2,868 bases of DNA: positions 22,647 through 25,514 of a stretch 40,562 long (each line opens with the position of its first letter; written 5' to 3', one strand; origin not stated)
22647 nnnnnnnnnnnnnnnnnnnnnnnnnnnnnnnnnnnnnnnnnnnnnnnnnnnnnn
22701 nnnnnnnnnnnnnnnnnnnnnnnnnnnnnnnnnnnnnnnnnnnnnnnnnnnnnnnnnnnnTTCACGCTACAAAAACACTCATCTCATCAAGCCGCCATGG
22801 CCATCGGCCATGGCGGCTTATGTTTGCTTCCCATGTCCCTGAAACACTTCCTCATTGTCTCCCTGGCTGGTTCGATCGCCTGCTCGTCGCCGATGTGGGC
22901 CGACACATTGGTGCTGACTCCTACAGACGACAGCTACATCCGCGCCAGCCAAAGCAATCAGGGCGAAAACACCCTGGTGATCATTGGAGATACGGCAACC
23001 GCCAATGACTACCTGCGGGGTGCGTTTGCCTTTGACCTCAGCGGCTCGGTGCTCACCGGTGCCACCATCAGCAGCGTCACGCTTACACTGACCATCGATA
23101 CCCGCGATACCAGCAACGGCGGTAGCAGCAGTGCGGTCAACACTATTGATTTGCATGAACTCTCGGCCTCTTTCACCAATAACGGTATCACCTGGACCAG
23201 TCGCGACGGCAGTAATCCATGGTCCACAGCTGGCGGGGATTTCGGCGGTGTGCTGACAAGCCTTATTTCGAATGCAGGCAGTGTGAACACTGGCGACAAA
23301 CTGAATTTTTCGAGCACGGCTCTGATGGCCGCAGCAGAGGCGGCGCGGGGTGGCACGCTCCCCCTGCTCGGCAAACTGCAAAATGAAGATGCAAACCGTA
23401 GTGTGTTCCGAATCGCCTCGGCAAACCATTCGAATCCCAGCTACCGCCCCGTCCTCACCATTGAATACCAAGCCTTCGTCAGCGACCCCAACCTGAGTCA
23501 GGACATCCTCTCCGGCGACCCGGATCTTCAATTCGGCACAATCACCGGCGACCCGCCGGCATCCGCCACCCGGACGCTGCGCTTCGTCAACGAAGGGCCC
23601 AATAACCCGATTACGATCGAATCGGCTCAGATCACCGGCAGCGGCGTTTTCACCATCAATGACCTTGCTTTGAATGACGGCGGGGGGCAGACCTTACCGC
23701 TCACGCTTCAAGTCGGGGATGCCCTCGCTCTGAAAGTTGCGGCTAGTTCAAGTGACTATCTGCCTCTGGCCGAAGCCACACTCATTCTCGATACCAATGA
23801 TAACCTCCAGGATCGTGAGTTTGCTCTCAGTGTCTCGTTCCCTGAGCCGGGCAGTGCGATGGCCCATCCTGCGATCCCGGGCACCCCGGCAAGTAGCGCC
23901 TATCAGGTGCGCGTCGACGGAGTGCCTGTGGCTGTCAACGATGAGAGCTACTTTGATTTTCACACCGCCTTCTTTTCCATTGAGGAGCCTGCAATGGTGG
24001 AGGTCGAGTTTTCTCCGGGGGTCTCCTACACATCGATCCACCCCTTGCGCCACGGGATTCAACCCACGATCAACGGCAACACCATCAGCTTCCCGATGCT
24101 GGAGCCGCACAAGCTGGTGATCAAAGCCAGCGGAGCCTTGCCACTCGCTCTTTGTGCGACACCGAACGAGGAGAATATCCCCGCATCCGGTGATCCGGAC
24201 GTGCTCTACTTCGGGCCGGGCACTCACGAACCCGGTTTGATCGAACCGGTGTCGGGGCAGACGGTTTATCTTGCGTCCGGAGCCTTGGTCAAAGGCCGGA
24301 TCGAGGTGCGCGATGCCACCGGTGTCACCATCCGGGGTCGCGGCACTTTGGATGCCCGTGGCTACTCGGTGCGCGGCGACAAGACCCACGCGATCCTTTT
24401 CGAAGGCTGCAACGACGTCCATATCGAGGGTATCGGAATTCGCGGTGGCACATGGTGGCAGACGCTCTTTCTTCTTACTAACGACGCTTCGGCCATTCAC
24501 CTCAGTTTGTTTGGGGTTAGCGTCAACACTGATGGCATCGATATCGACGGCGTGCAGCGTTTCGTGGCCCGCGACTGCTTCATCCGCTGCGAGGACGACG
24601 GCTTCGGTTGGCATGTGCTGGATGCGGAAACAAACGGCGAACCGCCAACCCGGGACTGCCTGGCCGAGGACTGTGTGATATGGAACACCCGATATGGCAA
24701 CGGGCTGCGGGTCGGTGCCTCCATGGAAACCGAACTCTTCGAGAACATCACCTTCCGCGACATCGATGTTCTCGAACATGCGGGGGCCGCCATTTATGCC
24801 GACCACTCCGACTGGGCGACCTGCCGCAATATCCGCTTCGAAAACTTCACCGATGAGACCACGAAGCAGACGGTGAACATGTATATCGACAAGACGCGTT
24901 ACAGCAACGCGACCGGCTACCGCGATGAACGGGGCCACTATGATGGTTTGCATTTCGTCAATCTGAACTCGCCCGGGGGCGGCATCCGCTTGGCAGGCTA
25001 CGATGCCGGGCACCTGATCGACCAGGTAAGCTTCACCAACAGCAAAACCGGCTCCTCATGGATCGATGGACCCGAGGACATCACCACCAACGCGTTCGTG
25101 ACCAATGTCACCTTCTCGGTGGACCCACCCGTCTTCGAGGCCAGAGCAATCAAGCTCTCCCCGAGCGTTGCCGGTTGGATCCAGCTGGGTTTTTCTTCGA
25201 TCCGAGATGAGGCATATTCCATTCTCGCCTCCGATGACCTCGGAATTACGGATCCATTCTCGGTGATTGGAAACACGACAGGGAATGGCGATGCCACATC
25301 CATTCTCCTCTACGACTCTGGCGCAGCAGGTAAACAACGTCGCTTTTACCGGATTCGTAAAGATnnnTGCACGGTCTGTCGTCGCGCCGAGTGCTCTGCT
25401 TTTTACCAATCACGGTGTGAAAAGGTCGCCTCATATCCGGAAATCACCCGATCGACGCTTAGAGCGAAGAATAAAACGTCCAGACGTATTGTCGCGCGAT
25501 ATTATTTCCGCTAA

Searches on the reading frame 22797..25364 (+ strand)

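Call 39: search_protein_families(library=ncbifam, proteins=[window:22797-25364:+], max_evalue=0.1)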
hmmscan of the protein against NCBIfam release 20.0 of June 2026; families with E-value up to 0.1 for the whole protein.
window:22797-25364:+ (856 aa): 5 families
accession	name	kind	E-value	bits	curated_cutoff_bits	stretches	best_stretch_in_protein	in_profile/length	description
NF033679.1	DNRLRE_dom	domain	4.7e-12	46.3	34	1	45-223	2-164/164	DNRLRE domain-containing protein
NF051861.1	PolglcturonPglBAgro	equivalog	3.7e-08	32.6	600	1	529-685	124-279/437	polygalacturonase PglB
NF049892.1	AlphdgalacturondseBT4155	equivalog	9.1e-06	24.6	800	1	529-694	205-371/454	alpha-d-galacturonidase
NF049898.1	RhamgalacuronBT4146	equivalog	0.00017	20.4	500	1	508-601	102-201/445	rhamnogalacturonidase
NF049899.1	RhamgalacuronBT4153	equivalog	0.00019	20.2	650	1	534-603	186-260/432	rhamnogalacturonidase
